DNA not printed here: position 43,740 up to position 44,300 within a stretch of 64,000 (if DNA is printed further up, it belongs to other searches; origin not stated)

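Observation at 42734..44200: Duplicated promoter-leader + small coiled-coil gene units flanking an oppositely oriented lipoprotein gene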

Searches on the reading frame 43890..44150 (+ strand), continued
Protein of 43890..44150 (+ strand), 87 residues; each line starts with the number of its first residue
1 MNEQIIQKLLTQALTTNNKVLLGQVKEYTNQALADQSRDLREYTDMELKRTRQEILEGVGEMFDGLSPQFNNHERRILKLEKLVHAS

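Call 77: predict_structure(alignment_id=A7)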
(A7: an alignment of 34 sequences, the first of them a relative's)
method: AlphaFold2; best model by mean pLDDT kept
length: 87 residues; sequences in the alignment: 34
mean_pLDDT: 92.3   pTM: 0.49
mean pLDDT of the five models: 92.3, 90.9, 90.2, 88.3, 87.5
residues with pLDDT >= 90: 69; 70-90: 18; 50-70: 0; < 50: 0
segments of 3 or more residues with pLDDT < 50: none
pLDDT, mean of each block of 10 residues (from residue 1): 90 93 95 97 97 94 85 91 88
secondary structure, 60 per line:
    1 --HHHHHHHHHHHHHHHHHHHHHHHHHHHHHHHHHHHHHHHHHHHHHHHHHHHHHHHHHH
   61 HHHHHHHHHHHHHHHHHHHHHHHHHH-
elements in order: H3-86
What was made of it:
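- On lexA-adjacent SOS division inhibitors (YneA/SosA/DivS/ChiZ type): Single amphipathic helix with no hydrophobic stretch (call 77 and the sequence).
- On Coiled-coil protein: Helix over residues 3-86, pLDDT 92 (call 77).
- On Type I toxin-antitoxin: The protein is hydrophilic and helical (call 77).
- Closest known: Small all-helical coiled-coil proteins such as ZapB. Same: About 70-110 aa, one continuous helix and a 3-4 hydrophobic spacing (call 77).
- AlphaFold gives one helix, pLDDT 92 (call 77). The protein is a soluble helix with no membrane segment (call 77).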

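Call 83: fold_search(model_id=the predicted structure, library=pdb)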
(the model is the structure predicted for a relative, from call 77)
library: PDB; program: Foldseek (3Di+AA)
matches with E <= 10: 0; with E <= 0.001: 0
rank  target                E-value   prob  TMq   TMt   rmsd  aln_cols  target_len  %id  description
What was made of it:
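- On Named protein families (Pfam, NCBIfam, PHROGs, PDB sequences): Foldseek against PDB gives no hits (call 83).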

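Call 86: search_protein_families(library=pfam, alignment_id=A5, max_evalue=0.1)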
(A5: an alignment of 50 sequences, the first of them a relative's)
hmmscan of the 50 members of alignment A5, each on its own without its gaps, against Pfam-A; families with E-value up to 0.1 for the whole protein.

A. member 1, P0001 (87 aa): 2 families
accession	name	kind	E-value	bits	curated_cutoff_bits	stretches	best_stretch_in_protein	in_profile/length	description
PF16632.10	Caskin-tail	-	0.019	15.8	35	1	48-70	36-58/63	C-terminal region of Caskin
PF14114.12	DUF4286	-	0.091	13.5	25.8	0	3-58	24-85/100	Domain of unknown function (DUF4286)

B. families by the number of members that match (of 50 scanned): 83 families (the first 25 are shown)
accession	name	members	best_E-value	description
PF23991.1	DUF7310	5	0.0043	Coiled-coil region of unknown function (DUF7310)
PF08776.16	VASP_tetra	3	1.2e-05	VASP tetramerisation domain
PF16632.10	Caskin-tail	3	0.0032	C-terminal region of Caskin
PF01442.23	Apolipoprotein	3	0.0078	Apolipoprotein A1/A4/E domain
PF18476.7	PIN_8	3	0.0085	PIN like domain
PF08664.15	YcbB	2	0.0011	YcbB domain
PF15660.11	Imm75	2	0.0012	Putative Immunity protein 75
PF11657.13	Activator-TraM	2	0.0071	Transcriptional activator TraM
PF01418.23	HTH_6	2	0.019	Helix-turn-helix domain, rpiR family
PF05478.16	Prominin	2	0.019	Prominin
PF07798.16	CCDC90-like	2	0.043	Coiled-coil domain-containing protein 90-like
PF18563.6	TubC_N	1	0.00028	TubC N-terminal docking domain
PF03036.21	Perilipin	1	0.00071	Perilipin family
PF08702.15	Fib_alpha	1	0.00096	Fibrinogen alpha/beta chain family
PF20285.3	CTD9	1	0.0013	C-terminal domain 9 of the ABC-three component (ABC-3C) systems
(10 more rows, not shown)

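Call 87: search_protein_families(library=phrogs, alignment_id=A5, max_evalue=0.1)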
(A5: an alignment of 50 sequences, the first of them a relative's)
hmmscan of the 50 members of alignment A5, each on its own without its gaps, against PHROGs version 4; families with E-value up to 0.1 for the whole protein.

A. member 1, P0001 (87 aa): 2 families
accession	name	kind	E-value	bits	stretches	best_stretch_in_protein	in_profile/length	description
phrog_29452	-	unknown function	0.055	14.9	1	4-46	20-62/82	-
phrog_9267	-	unknown function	0.098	13.6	1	12-73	74-133/266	-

B. families by the number of members that match (of 50 scanned): 84 families (the first 25 are shown)
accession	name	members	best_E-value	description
phrog_9415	-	4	0.042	-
phrog_15851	-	2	0.0003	-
phrog_4084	-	2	0.0064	-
phrog_3806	-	2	0.025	-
phrog_2990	-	2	0.036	-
phrog_5225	-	2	0.042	-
phrog_33872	-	2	0.048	-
phrog_12015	-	2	0.059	-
phrog_6701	-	2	0.068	-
phrog_9105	-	1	0.00077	-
phrog_15749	-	1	0.0011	-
phrog_25988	-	1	0.0014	-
phrog_32758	-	1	0.0014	DNA methyltransferase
phrog_31236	-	1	0.0022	-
phrog_5553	-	1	0.0041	-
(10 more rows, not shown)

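Call 90: search_protein_families(library=pfam, proteins=[L001:1461-2030:-, L001:2115-2654:-], max_evalue=0.01)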
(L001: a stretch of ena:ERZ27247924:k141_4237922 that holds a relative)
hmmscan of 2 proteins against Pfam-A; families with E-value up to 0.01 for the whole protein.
L001:1461-2030:- (190 aa): 2 families
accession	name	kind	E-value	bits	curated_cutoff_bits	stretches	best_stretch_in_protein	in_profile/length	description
PF02223.23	Thymidylate_kin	-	0.0019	18.4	27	0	8-124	1-140/185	Thymidylate kinase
PF13671.12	AAA_33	-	0.0074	17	27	0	5-68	1-72/143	AAA domain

L001:2115-2654:- (180 aa): 0 families
